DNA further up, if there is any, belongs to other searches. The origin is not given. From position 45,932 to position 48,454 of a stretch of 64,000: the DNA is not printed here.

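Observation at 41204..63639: Candidate surface-protein O-glycosylation / S-layer assembly locus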

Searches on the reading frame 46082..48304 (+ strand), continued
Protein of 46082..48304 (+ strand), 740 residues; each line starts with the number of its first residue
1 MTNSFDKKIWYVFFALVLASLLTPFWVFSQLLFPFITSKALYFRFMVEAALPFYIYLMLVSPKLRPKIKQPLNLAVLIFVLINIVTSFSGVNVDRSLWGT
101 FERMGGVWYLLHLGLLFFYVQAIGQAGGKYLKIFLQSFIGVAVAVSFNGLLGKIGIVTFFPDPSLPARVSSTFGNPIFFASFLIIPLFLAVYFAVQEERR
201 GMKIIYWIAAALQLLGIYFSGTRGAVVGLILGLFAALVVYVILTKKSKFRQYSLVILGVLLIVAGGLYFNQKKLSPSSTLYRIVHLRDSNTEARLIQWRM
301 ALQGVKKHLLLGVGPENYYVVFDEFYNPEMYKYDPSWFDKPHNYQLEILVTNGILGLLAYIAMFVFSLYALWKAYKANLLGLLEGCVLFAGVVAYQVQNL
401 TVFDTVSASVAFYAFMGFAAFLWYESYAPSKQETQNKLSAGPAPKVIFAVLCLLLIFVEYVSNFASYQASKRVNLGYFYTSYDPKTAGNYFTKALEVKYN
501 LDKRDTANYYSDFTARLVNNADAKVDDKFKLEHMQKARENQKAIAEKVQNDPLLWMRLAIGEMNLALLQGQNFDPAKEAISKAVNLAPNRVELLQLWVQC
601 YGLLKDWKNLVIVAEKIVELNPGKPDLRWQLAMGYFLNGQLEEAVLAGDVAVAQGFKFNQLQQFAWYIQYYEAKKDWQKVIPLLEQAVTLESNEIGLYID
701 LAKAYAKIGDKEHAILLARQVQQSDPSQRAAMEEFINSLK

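Call 38: fold_search(model_id=the predicted structure, library=pdb)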
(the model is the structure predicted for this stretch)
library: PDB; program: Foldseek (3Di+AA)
matches with E <= 10: 1345; with E <= 0.001: 123
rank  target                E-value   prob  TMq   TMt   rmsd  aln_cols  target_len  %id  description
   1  8chy                  1.5e-06  1.00  0.26  0.60   8.4       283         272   21  Crystal structure of an 8-repeat consensus TPR superhelix with Zinc. (released 2024-02-21)
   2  7tpg_B                1.9e-06  1.00  0.37  0.61   6.5       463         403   18  Single-Particle Cryo-EM Structure of the WaaL O-antigen ligase in its ligand bound state (released 2022-04-06)
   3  9qhc_B                2.1e-06  1.00  0.26  0.60   6.2       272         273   23  Crystal structure of 8-repeat CTPR protein with eliminated coordination sites (released 2025-10-22)
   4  9qhb                  2.6e-06  1.00  0.26  0.60   5.5       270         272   21  Crystal structure of 16-repeat CTPR protein with eliminated coordination sites (released 2025-10-22)
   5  9qhc_A                2.8e-06  1.00  0.27  0.60   5.6       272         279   22  Crystal structure of 8-repeat CTPR protein with eliminated coordination sites (released 2025-10-22)
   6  1w3b_A                2.8e-06  1.00  0.17  0.29  12.7       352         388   14  The superhelical TPR domain of O-linked GlcNAc transferase reveals structural similarities to importin alpha. (released 2004-09-09)
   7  6eou                  2.9e-06  1.00  0.23  0.43   9.1       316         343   17  O-GlcNAc transferase TPR domain with the intellectual disability associated mutation L254F (released 2018-05-09)
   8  7yea_A                6.6e-06  1.00  0.18  0.14  12.3       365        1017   15  Human O-GlcNAc transferase Dimer (released 2023-07-12)
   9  1w3b_B                8.6e-06  1.00  0.20  0.35  11.7       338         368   16  The superhelical TPR domain of O-linked GlcNAc transferase reveals structural similarities to importin alpha. (released 2004-09-09)
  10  8a3t_H                1.6e-05  1.00  0.20  0.27  23.9       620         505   12  S. cerevisiae APC/C-Cdh1 complex (released 2022-08-31)
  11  7yeh_A                2.1e-05  1.00  0.23  0.18   9.5       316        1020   17  Cryo-EM structure of human OGT-OGA complex (released 2023-07-12)
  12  7ntf_B                3.4e-05  1.00  0.25  0.23   8.9       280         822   15  Cryo-EM structure of unliganded O-GlcNAc transferase (released 2021-11-17)
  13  5g05_H                3.4e-05  1.00  0.21  0.30  21.6       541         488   11  Cryo-EM structure of combined apo phosphorylated APC (released 2016-05-25)
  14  8dth_B                3.6e-05  1.00  0.24  0.25   8.0       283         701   15  Cryo-EM structure of Arabidopsis SPY alternative conformation 2 (released 2023-03-08)
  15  8a3t_F                3.8e-05  1.00  0.20  0.27  22.9       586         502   13  S. cerevisiae APC/C-Cdh1 complex (released 2022-08-31)
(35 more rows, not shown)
